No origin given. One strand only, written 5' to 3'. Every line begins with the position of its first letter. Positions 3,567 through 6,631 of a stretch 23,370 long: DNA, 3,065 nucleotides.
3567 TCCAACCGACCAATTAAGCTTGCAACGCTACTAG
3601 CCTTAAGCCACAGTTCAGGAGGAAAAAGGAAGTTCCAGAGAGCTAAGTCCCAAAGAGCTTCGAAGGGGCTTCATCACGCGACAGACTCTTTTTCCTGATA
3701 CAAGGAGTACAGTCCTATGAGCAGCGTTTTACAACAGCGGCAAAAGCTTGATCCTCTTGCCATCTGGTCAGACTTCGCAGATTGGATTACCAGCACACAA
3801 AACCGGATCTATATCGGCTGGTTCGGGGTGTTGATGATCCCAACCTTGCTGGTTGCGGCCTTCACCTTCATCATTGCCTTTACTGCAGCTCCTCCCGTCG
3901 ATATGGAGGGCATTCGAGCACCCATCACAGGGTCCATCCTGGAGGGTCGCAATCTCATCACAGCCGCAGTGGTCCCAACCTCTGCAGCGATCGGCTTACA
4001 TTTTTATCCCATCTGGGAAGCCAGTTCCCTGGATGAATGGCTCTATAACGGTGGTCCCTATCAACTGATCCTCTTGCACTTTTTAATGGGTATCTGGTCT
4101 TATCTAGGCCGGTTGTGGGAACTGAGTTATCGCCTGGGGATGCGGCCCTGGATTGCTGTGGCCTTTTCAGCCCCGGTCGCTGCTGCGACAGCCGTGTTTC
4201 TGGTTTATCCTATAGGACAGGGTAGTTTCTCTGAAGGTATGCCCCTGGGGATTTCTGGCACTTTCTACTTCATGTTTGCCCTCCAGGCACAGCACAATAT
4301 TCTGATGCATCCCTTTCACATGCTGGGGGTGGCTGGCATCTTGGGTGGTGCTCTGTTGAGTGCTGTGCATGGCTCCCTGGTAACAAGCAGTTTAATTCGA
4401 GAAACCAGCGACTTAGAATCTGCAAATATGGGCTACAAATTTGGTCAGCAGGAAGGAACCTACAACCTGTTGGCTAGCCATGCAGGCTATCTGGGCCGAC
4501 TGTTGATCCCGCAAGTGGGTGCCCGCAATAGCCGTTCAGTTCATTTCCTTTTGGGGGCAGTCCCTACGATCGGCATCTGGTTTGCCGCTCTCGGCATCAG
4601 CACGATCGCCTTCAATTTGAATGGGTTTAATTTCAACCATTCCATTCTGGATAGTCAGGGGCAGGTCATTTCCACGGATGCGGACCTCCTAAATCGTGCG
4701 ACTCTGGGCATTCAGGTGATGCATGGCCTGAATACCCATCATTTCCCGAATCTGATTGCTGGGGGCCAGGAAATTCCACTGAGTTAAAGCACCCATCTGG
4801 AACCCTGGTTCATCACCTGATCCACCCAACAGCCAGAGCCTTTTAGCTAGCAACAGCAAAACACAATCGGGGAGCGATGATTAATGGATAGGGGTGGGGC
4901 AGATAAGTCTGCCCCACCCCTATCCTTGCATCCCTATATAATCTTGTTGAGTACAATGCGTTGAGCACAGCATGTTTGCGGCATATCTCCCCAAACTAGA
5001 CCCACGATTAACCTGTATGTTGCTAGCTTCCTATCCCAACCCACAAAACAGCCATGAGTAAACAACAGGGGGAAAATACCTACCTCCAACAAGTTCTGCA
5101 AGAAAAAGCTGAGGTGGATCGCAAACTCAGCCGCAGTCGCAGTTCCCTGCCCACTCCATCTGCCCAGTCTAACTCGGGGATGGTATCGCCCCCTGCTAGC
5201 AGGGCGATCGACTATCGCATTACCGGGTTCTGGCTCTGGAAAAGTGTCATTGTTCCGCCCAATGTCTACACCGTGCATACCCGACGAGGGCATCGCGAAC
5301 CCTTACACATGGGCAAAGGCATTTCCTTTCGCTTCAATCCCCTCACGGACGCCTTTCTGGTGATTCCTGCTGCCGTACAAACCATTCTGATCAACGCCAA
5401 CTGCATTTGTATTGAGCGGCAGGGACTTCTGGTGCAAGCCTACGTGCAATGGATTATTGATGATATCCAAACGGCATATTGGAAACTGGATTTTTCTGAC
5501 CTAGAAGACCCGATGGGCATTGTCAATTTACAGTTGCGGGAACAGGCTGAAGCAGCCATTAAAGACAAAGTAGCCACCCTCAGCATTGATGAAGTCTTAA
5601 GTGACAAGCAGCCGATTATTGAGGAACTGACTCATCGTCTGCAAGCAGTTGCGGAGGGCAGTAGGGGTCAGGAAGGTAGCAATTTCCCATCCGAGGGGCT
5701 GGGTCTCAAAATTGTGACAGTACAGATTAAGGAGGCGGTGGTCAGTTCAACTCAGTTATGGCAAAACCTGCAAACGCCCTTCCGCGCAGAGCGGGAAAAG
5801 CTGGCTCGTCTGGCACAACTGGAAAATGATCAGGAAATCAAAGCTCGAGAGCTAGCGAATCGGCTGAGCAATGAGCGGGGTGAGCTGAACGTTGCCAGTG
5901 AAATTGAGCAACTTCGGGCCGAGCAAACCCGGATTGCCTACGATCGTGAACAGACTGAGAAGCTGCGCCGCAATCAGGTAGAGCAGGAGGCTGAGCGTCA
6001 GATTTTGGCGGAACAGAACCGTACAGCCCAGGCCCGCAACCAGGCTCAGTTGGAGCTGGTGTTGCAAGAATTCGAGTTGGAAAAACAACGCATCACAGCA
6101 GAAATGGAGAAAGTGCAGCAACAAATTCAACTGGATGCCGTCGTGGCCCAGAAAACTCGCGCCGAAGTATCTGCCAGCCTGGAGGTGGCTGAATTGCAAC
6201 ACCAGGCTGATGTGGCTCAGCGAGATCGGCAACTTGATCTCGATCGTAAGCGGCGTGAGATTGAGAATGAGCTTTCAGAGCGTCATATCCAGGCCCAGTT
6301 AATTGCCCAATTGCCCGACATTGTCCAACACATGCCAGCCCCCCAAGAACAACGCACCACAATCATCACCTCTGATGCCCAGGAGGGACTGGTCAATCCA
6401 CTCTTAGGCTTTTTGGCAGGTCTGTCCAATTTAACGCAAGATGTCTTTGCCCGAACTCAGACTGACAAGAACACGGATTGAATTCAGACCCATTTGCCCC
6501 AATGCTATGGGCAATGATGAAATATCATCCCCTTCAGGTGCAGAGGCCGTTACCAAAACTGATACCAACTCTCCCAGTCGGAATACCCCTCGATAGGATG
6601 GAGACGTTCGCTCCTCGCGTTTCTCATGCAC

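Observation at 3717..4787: Rogue (sentinel-type) D1 paralogue that cannot ligate the Mn4CaO5 cluster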

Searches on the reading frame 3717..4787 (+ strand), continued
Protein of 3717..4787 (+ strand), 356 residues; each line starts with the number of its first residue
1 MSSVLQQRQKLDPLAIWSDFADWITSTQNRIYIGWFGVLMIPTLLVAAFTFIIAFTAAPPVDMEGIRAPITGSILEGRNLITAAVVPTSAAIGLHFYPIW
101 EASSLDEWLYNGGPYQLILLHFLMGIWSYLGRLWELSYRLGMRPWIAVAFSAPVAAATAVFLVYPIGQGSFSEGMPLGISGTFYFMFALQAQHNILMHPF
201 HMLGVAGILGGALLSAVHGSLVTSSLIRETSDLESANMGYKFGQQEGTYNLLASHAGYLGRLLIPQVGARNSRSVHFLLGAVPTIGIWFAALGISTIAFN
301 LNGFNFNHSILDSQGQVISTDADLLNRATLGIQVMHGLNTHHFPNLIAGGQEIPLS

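Call 47: find_encoding_contigs(protein=P0027, flank=1500, max_places=1)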
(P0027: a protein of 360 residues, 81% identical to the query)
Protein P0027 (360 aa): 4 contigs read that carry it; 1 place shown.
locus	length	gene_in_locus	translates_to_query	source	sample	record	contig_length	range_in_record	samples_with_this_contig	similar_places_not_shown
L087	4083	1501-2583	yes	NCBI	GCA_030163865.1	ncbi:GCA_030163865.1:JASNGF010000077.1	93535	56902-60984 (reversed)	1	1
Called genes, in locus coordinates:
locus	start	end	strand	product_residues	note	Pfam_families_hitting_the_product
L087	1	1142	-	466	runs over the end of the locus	PF01523:PmbA_TldD_1st, PF19290:PmbA_TldD_2nd, PF19289:PmbA_TldD_3rd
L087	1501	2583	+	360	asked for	PF00124:Photo_RC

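Call 48: find_encoding_contigs(protein=P0014, flank=1500, max_places=1)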
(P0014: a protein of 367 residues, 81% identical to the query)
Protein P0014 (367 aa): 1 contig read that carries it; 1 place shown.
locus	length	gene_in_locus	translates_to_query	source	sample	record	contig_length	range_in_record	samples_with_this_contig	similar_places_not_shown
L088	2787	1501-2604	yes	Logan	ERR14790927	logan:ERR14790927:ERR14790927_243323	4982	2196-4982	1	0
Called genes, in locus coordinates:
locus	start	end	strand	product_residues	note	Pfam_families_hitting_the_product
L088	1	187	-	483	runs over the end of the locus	PF01139:RtcB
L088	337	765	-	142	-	PF01951:Archease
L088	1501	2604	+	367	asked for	PF00124:Photo_RC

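Call 49: find_encoding_contigs(protein=P0020, flank=1500, max_places=1)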
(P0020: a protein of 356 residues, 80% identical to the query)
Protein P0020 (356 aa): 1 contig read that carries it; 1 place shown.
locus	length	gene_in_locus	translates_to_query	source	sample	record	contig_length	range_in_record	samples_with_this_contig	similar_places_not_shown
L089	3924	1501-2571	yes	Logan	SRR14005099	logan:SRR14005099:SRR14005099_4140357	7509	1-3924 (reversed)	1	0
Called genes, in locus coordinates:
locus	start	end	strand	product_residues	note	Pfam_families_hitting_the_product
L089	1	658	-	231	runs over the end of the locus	PF00753:Lactamase_B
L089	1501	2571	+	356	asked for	PF00124:Photo_RC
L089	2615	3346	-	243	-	PF13030:DUF3891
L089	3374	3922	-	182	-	?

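Call 50: find_encoding_contigs(protein=P0016, flank=1500, max_places=1)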
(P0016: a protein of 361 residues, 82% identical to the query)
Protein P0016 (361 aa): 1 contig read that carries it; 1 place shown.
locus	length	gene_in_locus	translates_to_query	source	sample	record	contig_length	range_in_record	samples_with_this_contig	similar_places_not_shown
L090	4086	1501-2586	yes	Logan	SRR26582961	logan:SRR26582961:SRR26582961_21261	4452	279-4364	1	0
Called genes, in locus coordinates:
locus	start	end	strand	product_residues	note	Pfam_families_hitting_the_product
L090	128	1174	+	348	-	PF02754:CCG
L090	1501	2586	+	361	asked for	PF00124:Photo_RC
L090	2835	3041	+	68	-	-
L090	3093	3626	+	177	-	PF25471:TM_PetC, PF00355:Rieske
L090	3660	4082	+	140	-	PF04273:BLH_phosphatase, PF22741:PTP-NADK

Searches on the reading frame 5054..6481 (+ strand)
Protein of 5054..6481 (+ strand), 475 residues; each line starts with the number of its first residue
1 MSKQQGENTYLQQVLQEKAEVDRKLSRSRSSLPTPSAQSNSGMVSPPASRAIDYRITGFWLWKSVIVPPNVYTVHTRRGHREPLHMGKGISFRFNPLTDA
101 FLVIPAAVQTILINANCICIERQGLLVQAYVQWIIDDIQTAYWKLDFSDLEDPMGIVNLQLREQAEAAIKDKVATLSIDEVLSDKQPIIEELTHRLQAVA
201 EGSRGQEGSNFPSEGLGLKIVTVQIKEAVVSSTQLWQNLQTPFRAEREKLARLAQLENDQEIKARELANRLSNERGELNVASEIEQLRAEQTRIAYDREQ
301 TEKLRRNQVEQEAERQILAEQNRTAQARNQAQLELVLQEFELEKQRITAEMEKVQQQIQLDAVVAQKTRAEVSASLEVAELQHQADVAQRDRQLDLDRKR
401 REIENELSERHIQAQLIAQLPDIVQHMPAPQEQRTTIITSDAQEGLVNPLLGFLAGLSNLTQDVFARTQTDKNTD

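Call 8: search_protein_families(library=pfam, proteins=[window:5054-6481:+])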
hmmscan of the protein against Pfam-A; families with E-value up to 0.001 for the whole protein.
window:5054-6481:+ (475 aa): 0 families

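Call 38: list_cluster_members(proteins=[P0002, window:5054-6478:+, window:11491-12777:+, window:10338-11378:+])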
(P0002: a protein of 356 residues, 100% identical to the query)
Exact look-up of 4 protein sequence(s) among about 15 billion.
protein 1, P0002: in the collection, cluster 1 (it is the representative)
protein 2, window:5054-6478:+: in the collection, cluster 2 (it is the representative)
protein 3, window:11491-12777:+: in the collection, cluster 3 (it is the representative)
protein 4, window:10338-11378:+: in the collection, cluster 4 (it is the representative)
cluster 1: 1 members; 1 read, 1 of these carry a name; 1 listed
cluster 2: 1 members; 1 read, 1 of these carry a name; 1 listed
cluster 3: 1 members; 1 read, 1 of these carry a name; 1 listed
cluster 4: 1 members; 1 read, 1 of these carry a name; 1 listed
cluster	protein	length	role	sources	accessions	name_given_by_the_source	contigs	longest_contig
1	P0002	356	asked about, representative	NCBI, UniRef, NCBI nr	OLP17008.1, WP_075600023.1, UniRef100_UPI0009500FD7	photosystem II q(b) protein [Leptolyngbya sp. 'hensonii'] | photosystem II q(b) protein n=1 Tax=Leptolyngbya sp. 'hensonii' TaxID=1922337 ...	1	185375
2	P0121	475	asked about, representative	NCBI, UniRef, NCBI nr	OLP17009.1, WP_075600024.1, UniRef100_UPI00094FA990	hypothetical protein BST81_18710 [Leptolyngbya sp. 'hensonii'] | hypothetical protein n=1 Tax=Leptolyngbya sp. 'hensonii' TaxID=1922337 RepID=UPI00094FA990 | hypothetical protein [Leptolyngbya sp. 'hensonii']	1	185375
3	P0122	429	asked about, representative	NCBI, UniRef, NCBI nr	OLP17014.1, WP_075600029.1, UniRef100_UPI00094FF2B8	adenosylhomocysteinase [Leptolyngbya sp. 'hensonii'] | adenosylhomocysteinase n=1 Tax=Leptolyngbya sp. 'hensonii' TaxID=1922337 ...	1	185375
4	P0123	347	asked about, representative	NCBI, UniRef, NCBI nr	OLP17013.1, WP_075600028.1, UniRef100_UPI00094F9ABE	2Fe-2S ferredoxin [Leptolyngbya sp. 'hensonii'] | aromatic ring-hydroxylating oxygenase subunit alpha n=1 Tax=Leptolyngbya sp. 'hensonii' ... | aromatic ring-hydroxylating dioxygenase subunit alpha [Leptolyngbya sp. 'hensonii']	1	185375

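Call 54: search_protein_families(library=pfam, proteins=[window:5054-6481:+], max_evalue=1)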
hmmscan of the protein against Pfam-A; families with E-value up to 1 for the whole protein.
window:5054-6481:+ (475 aa): 0 families
